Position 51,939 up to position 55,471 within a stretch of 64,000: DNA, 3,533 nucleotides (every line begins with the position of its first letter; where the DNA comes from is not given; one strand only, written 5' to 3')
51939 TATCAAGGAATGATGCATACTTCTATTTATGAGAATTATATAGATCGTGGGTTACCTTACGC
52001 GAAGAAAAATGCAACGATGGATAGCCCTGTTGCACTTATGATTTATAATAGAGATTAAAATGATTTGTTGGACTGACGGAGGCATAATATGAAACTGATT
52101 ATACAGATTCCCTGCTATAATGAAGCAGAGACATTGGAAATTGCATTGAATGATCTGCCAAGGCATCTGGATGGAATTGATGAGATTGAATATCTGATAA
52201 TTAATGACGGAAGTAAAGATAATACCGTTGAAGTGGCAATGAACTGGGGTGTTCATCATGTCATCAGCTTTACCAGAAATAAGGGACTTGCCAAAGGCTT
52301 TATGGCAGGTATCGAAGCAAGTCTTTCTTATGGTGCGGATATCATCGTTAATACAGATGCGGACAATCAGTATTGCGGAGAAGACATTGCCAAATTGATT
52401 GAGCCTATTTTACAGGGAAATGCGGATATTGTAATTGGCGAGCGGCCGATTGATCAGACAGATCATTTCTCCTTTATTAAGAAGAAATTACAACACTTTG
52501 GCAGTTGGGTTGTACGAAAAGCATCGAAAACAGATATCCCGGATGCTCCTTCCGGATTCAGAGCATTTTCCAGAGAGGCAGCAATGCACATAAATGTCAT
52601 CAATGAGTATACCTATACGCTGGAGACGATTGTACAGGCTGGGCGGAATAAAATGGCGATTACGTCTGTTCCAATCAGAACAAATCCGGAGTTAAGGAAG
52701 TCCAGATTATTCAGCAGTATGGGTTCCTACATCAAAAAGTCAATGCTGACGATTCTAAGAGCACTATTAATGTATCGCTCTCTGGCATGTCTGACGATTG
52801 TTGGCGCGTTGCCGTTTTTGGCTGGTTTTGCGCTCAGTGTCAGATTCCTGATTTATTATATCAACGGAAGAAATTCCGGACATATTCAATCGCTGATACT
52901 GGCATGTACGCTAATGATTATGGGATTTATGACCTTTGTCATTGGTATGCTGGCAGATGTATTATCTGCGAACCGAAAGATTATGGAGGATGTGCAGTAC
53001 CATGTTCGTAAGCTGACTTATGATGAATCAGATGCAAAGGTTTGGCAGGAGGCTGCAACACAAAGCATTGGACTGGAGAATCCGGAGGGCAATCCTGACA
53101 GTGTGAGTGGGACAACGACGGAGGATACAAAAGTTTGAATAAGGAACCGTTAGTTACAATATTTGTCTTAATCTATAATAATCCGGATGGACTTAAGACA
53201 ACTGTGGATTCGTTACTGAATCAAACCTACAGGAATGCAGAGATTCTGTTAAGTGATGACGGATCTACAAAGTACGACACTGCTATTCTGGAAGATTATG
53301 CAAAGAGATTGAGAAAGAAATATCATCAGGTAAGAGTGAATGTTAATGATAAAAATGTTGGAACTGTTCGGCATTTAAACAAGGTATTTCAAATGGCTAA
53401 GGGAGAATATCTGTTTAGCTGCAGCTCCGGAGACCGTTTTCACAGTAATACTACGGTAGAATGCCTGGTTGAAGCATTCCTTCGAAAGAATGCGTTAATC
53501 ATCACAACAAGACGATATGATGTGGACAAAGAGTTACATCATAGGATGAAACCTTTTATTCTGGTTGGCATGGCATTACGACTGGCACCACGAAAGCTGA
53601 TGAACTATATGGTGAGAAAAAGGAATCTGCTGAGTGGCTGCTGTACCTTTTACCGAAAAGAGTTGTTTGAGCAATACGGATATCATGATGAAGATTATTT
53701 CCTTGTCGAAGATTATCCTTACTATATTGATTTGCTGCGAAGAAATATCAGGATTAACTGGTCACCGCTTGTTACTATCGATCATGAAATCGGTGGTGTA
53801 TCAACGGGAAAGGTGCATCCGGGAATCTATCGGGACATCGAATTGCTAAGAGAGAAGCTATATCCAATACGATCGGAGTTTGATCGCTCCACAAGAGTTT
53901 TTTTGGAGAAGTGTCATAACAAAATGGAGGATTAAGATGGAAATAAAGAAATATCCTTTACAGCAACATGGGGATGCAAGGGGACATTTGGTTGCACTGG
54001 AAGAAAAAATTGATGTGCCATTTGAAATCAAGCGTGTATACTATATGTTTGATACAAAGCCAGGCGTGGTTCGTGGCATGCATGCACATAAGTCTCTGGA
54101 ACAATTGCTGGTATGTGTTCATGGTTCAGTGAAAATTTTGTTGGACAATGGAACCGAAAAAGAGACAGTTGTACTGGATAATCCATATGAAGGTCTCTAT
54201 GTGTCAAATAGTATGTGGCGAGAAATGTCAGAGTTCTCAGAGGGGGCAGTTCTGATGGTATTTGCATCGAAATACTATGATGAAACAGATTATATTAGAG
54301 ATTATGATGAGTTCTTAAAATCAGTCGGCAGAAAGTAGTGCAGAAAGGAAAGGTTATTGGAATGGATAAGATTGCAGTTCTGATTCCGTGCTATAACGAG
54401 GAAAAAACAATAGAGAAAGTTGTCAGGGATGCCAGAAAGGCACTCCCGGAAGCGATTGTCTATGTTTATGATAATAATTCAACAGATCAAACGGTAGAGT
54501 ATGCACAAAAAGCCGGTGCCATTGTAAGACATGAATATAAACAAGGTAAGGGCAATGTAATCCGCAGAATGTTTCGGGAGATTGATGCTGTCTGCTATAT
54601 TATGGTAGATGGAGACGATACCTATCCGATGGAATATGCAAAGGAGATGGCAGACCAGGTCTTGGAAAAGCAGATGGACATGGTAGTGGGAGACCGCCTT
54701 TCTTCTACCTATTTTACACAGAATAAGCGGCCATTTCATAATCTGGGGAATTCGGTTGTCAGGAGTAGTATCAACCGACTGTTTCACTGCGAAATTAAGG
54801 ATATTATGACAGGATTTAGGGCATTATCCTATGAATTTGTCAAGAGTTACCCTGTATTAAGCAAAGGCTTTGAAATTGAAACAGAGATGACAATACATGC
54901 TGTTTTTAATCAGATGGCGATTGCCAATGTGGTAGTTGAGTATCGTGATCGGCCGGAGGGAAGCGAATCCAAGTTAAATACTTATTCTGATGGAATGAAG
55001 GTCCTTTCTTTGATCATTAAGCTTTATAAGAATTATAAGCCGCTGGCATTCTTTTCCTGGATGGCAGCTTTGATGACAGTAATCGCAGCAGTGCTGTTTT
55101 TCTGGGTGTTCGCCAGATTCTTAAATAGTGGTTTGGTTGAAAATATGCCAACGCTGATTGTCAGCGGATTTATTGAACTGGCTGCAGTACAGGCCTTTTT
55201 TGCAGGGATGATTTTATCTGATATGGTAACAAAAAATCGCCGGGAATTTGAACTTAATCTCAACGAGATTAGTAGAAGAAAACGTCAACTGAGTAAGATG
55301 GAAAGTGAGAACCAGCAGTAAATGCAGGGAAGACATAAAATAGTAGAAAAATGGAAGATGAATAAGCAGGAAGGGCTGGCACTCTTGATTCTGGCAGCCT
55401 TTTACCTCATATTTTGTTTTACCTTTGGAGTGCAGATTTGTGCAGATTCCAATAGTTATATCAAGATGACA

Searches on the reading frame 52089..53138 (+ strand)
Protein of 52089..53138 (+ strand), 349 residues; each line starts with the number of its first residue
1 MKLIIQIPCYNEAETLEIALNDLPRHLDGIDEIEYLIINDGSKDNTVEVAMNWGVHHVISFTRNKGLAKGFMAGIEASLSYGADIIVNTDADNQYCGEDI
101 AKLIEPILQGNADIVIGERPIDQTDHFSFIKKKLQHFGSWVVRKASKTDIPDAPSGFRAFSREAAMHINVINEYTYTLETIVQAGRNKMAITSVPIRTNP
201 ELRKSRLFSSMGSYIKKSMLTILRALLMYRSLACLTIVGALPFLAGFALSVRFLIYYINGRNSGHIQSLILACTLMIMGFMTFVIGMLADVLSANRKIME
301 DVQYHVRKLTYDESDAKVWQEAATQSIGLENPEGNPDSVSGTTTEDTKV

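Call 9: search_protein_families(library=pfam, proteins=[window:52089-53138:+], max_evalue=0.1)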
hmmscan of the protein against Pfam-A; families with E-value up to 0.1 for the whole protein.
window:52089-53138:+ (349 aa): 2 families
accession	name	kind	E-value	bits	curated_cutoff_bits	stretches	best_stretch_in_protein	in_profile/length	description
PF00535.33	Glycos_transf_2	-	1.3e-24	87.5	23.3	1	7-166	4-165/168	Glycosyl transferase family 2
PF11833.13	CPP1-like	-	0.082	13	28.4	0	218-281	91-156/196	Protein CHAPERONE-LIKE PROTEIN OF POR1-like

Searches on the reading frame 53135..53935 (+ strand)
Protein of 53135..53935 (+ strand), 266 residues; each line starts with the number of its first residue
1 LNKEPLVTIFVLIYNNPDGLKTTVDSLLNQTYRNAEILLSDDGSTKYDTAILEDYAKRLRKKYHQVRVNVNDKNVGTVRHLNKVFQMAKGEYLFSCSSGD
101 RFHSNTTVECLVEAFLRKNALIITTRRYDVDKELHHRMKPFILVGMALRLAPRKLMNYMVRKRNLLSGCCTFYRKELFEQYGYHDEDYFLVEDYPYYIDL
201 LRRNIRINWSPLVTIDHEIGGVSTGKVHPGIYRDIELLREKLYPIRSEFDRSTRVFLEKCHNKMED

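Call 9: search_protein_families(library=pfam, proteins=[window:53135-53935:+], max_evalue=0.1)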
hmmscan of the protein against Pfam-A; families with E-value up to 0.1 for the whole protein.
window:53135-53935:+ (266 aa): 4 families
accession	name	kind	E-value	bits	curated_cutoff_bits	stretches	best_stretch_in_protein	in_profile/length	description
PF00535.33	Glycos_transf_2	-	1.4e-25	90.7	23.3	1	8-181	1-167/168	Glycosyl transferase family 2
PF13641.12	Glyco_tranf_2_3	-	5.7e-11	43.3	27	1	7-218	3-212/230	Glycosyltransferase like family 2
PF23379.1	DUF7096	-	0.034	14.5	27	1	5-62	142-198/208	Domain of unknown function (DUF7096)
PF08279.18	HTH_11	-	0.059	13.7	25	0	231-248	32-49/55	HTH domain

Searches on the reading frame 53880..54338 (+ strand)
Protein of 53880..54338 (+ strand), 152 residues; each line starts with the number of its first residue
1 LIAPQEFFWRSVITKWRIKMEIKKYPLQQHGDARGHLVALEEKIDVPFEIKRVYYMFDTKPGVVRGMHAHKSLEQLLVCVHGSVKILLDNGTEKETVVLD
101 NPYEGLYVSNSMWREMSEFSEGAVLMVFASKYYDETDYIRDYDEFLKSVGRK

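Call 9: search_protein_families(library=pfam, proteins=[window:53880-54338:+], max_evalue=0.1)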
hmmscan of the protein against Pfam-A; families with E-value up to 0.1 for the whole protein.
window:53880-54338:+ (152 aa): 3 families
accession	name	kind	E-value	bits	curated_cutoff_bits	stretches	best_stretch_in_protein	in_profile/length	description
PF05523.17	FdtA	-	5.5e-52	175.5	23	1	22-149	3-130/131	WxcM-like, C-terminal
PF14667.12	Polysacc_synt_C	-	0.00093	19.7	28.7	1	31-99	2-65/111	Polysaccharide biosynthesis C-terminal domain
PF00908.23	dTDP_sugar_isom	-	0.02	15.1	27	1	45-85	35-77/168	dTDP-4-dehydrorhamnose 3,5-epimerase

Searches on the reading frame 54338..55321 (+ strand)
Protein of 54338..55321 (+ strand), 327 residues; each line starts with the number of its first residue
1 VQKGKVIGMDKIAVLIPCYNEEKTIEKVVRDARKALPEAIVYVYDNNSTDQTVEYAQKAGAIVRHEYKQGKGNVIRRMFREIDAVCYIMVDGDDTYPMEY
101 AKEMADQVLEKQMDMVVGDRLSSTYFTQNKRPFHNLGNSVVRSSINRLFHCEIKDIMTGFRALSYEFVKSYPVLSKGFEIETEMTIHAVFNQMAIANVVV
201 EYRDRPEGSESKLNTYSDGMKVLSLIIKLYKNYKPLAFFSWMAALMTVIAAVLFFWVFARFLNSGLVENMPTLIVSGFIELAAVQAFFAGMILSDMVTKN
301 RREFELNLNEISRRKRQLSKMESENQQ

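Call 9: search_protein_families(library=pfam, proteins=[window:54338-55321:+], max_evalue=0.1)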
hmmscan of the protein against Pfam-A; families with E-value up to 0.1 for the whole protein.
window:54338-55321:+ (327 aa): 5 families
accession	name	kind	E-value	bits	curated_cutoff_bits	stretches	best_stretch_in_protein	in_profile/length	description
PF00535.33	Glycos_transf_2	-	6.1e-18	65.8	23.3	1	14-168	2-164/168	Glycosyl transferase family 2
PF13641.12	Glyco_tranf_2_3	-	1.6e-07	32.1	27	1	12-122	3-125/230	Glycosyltransferase like family 2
PF20556.3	DUF6768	-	0.0044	17.2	27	1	213-285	19-89/123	Family of unknown function (DUF6768)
PF13704.12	Glyco_tranf_2_4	-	0.0064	17.4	27.5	1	20-68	2-49/98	Glycosyl transferase family 2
PF20480.3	DUF6720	-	0.017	15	27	1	223-265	106-152/307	Family of unknown function (DUF6720)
